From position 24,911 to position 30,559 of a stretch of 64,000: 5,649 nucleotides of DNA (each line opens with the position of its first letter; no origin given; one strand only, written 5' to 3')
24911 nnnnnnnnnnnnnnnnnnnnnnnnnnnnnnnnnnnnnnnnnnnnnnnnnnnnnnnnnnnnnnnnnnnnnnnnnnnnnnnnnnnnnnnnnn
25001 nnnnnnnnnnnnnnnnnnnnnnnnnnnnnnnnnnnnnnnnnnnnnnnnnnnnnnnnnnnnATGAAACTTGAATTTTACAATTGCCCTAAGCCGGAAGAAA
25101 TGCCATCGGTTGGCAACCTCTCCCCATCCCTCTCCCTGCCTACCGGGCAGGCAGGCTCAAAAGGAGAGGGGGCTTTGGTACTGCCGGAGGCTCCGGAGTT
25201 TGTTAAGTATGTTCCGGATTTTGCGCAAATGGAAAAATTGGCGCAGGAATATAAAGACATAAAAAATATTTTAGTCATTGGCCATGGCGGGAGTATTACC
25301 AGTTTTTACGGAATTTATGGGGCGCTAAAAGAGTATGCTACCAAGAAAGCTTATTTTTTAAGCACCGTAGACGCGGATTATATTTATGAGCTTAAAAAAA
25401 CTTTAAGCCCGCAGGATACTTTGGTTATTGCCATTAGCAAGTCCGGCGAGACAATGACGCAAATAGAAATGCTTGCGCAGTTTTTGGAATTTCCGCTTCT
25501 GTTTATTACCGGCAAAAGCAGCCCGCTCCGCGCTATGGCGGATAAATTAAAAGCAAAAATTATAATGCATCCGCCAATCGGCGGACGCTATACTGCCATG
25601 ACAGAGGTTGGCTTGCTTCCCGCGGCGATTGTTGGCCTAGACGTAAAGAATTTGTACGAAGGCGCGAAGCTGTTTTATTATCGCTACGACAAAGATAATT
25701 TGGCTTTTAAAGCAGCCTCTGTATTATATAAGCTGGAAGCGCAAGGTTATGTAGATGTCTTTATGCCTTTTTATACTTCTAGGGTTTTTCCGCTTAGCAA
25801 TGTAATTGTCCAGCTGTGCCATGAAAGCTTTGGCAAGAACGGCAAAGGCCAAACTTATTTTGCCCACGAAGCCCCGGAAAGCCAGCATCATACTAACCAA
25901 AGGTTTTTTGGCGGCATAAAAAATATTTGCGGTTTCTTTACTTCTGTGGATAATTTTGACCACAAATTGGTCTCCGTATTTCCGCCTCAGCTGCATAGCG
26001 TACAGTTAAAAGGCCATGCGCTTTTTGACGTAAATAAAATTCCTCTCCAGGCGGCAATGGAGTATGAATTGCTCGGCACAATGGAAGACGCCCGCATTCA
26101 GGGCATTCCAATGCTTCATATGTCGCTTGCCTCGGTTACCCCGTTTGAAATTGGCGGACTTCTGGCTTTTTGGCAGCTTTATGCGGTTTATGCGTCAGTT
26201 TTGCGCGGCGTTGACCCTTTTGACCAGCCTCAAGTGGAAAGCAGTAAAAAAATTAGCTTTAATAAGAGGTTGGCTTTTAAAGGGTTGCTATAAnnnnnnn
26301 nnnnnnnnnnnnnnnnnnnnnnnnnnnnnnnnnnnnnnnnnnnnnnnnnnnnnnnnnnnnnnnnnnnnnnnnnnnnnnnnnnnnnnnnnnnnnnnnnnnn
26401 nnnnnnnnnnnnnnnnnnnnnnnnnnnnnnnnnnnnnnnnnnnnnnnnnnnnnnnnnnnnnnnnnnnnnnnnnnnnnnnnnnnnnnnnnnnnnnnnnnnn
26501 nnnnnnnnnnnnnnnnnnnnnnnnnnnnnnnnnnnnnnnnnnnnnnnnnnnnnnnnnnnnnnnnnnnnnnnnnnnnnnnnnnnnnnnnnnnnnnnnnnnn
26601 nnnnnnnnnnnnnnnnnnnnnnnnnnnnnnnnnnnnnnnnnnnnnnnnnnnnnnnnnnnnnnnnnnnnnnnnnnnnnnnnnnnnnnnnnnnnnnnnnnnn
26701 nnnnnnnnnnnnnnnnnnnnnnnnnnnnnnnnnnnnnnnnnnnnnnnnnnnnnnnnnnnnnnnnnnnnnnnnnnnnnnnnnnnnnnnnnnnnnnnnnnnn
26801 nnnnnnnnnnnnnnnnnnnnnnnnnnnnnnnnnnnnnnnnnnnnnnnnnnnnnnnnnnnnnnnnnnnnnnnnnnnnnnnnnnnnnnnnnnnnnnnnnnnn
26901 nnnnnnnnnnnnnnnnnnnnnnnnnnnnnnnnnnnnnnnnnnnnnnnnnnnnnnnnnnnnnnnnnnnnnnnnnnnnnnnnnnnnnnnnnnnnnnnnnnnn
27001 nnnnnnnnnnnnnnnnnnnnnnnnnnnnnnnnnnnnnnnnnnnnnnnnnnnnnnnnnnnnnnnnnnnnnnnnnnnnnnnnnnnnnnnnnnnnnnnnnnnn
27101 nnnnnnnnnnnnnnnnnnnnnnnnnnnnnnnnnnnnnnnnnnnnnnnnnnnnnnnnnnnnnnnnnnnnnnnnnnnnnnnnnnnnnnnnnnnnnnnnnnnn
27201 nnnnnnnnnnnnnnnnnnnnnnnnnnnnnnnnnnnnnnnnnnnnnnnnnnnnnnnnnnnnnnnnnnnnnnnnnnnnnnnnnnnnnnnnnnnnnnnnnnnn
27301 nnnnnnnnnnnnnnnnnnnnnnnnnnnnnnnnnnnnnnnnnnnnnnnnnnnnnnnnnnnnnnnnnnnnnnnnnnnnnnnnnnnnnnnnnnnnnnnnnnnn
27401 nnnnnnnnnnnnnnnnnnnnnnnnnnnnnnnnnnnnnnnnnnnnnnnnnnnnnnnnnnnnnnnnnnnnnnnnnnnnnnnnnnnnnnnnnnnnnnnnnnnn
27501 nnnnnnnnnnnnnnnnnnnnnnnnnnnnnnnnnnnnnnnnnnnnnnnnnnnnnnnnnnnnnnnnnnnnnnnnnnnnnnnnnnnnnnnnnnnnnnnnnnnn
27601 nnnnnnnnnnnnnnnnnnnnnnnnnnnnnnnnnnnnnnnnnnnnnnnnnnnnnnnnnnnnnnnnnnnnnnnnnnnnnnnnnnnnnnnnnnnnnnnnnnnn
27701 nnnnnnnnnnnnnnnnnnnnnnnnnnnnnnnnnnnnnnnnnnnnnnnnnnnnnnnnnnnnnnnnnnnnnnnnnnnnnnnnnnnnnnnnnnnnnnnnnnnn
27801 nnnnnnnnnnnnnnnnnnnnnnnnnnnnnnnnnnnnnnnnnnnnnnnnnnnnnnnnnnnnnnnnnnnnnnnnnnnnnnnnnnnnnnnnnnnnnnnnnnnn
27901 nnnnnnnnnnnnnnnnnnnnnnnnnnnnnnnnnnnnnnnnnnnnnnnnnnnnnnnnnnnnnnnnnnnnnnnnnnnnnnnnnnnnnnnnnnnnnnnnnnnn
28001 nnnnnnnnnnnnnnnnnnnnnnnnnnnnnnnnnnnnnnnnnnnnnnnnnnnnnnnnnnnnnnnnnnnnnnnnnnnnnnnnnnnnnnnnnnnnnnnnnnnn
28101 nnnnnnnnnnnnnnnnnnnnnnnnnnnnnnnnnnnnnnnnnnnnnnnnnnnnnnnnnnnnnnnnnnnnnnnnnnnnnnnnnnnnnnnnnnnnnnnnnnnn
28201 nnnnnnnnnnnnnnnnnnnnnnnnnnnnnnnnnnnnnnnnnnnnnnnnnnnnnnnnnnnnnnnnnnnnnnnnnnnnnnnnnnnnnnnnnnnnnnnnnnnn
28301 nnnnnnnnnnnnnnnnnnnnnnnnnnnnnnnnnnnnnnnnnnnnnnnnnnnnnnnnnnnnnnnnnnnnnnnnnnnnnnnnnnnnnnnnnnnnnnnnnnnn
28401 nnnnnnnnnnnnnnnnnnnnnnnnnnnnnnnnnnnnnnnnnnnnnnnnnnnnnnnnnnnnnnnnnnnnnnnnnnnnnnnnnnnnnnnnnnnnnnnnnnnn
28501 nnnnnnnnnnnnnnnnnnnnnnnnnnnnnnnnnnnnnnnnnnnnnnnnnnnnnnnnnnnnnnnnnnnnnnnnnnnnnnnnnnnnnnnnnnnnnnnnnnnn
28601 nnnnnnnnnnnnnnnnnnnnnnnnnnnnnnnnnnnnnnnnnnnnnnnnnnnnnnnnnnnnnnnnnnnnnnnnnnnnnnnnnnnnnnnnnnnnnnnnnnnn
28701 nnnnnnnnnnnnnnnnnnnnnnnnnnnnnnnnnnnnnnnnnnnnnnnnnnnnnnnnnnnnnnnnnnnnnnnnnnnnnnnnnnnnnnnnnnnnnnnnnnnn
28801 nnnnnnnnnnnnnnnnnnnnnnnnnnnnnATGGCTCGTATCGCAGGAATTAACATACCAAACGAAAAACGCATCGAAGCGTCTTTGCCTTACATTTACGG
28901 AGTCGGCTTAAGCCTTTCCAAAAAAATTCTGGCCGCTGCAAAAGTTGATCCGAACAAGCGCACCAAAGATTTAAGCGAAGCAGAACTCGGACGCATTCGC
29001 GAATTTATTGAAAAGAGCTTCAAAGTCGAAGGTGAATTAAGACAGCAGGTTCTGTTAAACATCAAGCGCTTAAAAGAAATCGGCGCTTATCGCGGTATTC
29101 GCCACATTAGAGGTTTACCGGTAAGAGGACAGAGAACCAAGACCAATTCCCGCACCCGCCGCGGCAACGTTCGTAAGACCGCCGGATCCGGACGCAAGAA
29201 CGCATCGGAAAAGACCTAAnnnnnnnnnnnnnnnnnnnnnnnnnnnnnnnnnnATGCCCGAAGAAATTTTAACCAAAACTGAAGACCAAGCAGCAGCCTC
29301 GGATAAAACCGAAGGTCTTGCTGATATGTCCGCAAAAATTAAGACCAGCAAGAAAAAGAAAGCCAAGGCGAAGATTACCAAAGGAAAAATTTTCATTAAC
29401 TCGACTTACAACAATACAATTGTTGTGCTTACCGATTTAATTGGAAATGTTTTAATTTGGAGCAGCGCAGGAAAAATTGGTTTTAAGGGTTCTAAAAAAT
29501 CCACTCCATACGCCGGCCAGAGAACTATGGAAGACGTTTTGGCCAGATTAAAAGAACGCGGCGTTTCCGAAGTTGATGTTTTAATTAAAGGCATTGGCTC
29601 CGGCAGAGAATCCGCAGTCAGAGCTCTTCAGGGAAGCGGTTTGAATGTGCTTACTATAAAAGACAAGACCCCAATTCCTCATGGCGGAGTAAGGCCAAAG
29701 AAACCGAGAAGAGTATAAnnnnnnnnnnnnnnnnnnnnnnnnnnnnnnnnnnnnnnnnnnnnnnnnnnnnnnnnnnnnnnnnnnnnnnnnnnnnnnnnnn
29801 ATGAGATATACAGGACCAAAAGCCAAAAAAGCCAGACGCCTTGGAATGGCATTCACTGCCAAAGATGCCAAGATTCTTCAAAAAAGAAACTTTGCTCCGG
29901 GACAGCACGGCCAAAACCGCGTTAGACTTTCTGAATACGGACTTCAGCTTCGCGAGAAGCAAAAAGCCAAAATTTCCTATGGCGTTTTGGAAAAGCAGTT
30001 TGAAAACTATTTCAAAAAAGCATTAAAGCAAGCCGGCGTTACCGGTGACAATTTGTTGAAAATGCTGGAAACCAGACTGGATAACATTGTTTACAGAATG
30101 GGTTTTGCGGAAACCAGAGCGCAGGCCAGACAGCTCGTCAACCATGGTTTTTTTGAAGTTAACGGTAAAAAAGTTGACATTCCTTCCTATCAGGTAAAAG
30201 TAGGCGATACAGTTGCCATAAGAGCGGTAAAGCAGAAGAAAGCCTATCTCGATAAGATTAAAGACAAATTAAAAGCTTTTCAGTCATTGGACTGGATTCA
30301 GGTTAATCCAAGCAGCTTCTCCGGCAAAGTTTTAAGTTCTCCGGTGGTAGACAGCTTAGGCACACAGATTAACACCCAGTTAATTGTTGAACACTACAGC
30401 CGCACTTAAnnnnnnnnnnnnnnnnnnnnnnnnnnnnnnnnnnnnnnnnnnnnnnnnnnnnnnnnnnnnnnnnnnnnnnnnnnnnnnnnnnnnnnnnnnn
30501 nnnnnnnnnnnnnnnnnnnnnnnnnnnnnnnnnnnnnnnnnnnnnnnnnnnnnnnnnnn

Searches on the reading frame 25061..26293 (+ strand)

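Call 24: search_protein_families(library=pfam, proteins=[window:25061-26293:+], max_evalue=0.001)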
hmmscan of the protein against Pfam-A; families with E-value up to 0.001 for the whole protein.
window:25061-26293:+ (410 aa): 1 family
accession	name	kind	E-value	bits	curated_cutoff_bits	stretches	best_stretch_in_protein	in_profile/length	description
PF00342.24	PGI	-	1.1e-13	51.1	22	1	42-398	67-461/486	Phosphoglucose isomerase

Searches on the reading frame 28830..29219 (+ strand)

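Call 23: search_protein_families(library=pfam, proteins=[window:28830-29219:+], max_evalue=0.001)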
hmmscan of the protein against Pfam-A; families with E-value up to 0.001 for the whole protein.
window:28830-29219:+ (129 aa): 1 family
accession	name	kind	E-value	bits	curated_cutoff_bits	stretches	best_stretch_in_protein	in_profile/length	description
PF00416.27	Ribosomal_S13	-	6.2e-33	114.4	31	1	3-109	1-128/128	Ribosomal protein S13/S18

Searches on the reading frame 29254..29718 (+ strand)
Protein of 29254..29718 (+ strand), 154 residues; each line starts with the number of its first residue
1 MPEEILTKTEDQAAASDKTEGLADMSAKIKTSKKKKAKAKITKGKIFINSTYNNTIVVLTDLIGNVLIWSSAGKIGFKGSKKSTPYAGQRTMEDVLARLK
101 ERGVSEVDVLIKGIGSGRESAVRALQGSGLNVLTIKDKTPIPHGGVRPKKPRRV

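Call 23: search_protein_families(library=pfam, proteins=[window:29254-29718:+], max_evalue=0.001)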
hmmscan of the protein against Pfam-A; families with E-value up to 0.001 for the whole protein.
window:29254-29718:+ (154 aa): 1 family
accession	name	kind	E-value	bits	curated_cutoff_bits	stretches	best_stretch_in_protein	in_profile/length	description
PF00411.24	Ribosomal_S11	-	7.8e-38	129.7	25.1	1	44-153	1-110/110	Ribosomal protein S11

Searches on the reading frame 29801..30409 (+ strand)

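Call 23: search_protein_families(library=pfam, proteins=[window:29801-30409:+], max_evalue=0.001)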
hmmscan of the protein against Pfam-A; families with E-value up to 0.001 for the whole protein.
window:29801-30409:+ (202 aa): 2 families
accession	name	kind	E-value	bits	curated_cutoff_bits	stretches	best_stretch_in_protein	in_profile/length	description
PF00163.24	Ribosomal_S4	-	6.8e-29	100.9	23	1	2-90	1-95/95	Ribosomal protein S4/S9 N-terminal domain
PF01479.30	S4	-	9.9e-21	73.7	22.8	1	92-138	2-48/48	S4 domain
